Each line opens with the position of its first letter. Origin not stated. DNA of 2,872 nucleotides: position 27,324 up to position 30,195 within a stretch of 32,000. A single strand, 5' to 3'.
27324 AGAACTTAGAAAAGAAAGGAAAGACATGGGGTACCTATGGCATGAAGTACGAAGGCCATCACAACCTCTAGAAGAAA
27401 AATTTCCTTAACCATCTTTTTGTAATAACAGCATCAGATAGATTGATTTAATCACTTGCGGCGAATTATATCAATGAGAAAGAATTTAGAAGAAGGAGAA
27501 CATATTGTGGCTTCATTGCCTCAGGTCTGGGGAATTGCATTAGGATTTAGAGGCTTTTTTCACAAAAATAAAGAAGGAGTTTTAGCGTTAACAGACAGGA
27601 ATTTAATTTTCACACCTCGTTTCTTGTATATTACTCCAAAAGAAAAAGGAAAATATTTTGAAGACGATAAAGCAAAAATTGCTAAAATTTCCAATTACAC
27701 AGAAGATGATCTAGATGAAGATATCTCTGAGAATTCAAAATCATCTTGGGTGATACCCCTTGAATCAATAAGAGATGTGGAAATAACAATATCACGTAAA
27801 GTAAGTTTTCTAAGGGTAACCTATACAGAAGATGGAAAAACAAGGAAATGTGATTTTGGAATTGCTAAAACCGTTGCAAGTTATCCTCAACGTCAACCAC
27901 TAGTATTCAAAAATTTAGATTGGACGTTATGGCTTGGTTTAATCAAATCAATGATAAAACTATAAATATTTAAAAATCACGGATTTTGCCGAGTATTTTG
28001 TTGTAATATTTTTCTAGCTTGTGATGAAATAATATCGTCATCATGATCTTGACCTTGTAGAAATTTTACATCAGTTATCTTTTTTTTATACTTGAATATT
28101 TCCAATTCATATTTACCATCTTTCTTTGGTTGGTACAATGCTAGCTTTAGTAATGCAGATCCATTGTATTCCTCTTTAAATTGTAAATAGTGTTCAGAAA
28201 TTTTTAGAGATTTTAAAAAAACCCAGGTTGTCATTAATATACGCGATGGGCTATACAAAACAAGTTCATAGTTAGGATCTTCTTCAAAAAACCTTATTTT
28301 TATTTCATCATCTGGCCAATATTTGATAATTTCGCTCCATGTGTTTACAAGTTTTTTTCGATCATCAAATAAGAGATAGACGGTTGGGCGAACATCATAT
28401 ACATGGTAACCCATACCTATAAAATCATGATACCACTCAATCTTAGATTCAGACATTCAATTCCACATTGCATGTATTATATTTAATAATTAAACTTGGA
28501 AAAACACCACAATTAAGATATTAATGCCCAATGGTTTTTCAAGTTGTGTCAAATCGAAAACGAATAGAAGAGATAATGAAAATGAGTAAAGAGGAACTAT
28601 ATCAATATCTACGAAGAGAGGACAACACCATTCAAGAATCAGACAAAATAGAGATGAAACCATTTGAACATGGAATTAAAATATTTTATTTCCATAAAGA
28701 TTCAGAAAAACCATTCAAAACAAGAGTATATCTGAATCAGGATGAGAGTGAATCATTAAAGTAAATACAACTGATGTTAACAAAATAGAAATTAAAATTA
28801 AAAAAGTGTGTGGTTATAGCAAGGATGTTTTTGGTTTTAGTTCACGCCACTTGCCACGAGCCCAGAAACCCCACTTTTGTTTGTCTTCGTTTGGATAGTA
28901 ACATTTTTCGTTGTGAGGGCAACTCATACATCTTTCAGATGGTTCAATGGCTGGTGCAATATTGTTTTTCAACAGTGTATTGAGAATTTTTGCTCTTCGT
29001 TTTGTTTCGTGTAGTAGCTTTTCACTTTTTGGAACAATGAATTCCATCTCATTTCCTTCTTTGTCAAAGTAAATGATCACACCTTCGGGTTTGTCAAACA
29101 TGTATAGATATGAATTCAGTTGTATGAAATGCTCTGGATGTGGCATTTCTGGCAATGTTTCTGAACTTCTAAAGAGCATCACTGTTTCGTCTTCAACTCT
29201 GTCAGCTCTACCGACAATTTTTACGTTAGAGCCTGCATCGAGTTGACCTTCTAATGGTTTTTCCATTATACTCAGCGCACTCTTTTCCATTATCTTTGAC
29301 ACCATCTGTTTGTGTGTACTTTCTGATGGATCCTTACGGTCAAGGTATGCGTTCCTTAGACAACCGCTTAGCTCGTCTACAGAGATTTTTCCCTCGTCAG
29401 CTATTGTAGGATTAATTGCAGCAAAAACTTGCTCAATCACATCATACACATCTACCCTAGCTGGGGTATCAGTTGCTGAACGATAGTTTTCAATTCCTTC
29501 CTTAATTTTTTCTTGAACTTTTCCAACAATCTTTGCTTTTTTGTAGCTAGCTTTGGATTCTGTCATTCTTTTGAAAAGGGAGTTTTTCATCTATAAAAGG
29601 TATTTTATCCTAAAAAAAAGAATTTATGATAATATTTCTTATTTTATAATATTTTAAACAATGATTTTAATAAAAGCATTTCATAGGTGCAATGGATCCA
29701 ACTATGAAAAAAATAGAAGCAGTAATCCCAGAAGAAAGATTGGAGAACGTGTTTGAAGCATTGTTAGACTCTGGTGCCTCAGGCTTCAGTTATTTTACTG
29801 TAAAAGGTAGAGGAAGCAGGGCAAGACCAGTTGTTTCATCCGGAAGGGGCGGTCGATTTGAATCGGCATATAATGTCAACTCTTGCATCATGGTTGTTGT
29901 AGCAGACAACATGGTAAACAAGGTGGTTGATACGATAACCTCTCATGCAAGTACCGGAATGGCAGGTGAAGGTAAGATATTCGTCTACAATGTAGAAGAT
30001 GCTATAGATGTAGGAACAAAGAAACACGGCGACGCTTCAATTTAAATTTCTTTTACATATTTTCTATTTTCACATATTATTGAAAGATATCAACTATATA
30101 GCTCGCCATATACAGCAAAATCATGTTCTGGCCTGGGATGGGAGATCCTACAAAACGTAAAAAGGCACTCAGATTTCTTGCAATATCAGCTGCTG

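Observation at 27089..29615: Perfect 28-nt direct repeat of the amt promoter core brackets a 2.5-kb AT-rich block separating amt from the PII gene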

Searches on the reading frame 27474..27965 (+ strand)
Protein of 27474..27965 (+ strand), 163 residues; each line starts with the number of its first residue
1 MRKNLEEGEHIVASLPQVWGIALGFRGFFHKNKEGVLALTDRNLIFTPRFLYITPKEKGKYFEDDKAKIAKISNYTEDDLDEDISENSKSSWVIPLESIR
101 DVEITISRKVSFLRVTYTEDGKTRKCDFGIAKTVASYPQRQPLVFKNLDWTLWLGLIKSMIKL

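Call 6: search_protein_families(library=pfam, proteins=[window:27474-27965:+], max_evalue=0.01)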
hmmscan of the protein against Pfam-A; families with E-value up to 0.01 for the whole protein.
window:27474-27965:+ (163 aa): 1 family
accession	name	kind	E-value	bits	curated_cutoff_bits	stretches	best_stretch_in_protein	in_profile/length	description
PF05123.17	S_layer_N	-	0.0069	16.2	27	1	60-114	288-347/359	S-layer like family, central region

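Call 34: search_protein_families(library=ncbifam, proteins=[window:27474-27965:+], max_evalue=0.01)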
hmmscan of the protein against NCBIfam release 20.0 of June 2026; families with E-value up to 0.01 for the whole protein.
window:27474-27965:+ (163 aa): 0 families

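Call 57: search_protein_families(library=phrogs, proteins=[window:27474-27965:+], max_evalue=0.001)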
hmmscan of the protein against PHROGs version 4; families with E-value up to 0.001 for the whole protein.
window:27474-27965:+ (163 aa): 0 families

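Call 58: search_protein_families(library=padloc, proteins=[window:27474-27965:+], max_evalue=0.001)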
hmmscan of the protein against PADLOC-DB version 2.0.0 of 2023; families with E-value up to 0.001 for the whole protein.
window:27474-27965:+ (163 aa): 0 families

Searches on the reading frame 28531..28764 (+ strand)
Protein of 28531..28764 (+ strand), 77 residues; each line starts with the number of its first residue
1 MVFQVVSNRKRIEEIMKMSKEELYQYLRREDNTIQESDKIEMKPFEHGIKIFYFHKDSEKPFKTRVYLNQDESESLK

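Call 6: search_protein_families(library=pfam, proteins=[window:28531-28764:+], max_evalue=0.01)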
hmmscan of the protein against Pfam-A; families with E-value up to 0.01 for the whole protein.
window:28531-28764:+ (77 aa): 1 family
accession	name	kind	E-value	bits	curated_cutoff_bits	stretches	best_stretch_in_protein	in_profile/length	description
PF03859.21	CG-1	-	0.0054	16.9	23.5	1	15-74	46-106/116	CG-1 domain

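Call 34: search_protein_families(library=ncbifam, proteins=[window:28531-28764:+], max_evalue=0.01)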
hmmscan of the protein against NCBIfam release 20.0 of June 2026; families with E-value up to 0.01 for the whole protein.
window:28531-28764:+ (77 aa): 0 families

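Call 57: search_protein_families(library=phrogs, proteins=[window:28531-28764:+], max_evalue=0.001)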
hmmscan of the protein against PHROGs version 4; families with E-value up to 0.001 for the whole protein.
window:28531-28764:+ (77 aa): 0 families

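Call 58: search_protein_families(library=padloc, proteins=[window:28531-28764:+], max_evalue=0.001)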
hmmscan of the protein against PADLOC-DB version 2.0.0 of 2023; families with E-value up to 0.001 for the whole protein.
window:28531-28764:+ (77 aa): 0 families

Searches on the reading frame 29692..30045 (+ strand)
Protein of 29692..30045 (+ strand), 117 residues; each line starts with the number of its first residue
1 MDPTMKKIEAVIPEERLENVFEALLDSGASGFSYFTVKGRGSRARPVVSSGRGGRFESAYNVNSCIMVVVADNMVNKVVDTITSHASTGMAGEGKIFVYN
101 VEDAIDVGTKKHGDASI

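Call 6: search_protein_families(library=pfam, proteins=[window:29692-30045:+], max_evalue=0.01)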
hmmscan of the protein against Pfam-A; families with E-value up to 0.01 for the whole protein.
window:29692-30045:+ (117 aa): 1 family
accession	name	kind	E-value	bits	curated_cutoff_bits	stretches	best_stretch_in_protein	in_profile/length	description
PF00543.27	P-II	-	2.7e-20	73.1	25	1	5-110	1-101/102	Nitrogen regulatory protein P-II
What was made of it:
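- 29704..30045 (+): PII (GlnK/GlnB-type) gene, divergent from the Cas4-like gene. Its own conserved promoter block lies at about 29660-29700. Pfam P-II, E = 3e-20 (call 6).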

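Call 34: search_protein_families(library=ncbifam, proteins=[window:29704-30045:+], max_evalue=0.01)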
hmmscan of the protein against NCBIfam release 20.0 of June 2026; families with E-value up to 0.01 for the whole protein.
window:29704-30045:+ (113 aa): 2 families
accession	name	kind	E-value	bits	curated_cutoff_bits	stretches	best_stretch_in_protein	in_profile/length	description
NF008111.0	PRK10858.1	equivalog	2e-17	63.6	202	1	1-113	1-112/112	nitrogen regulatory protein P-II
NF007946.0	PRK10665.1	equivalog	2.1e-13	51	181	1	1-112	1-111/112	P-II family nitrogen regulator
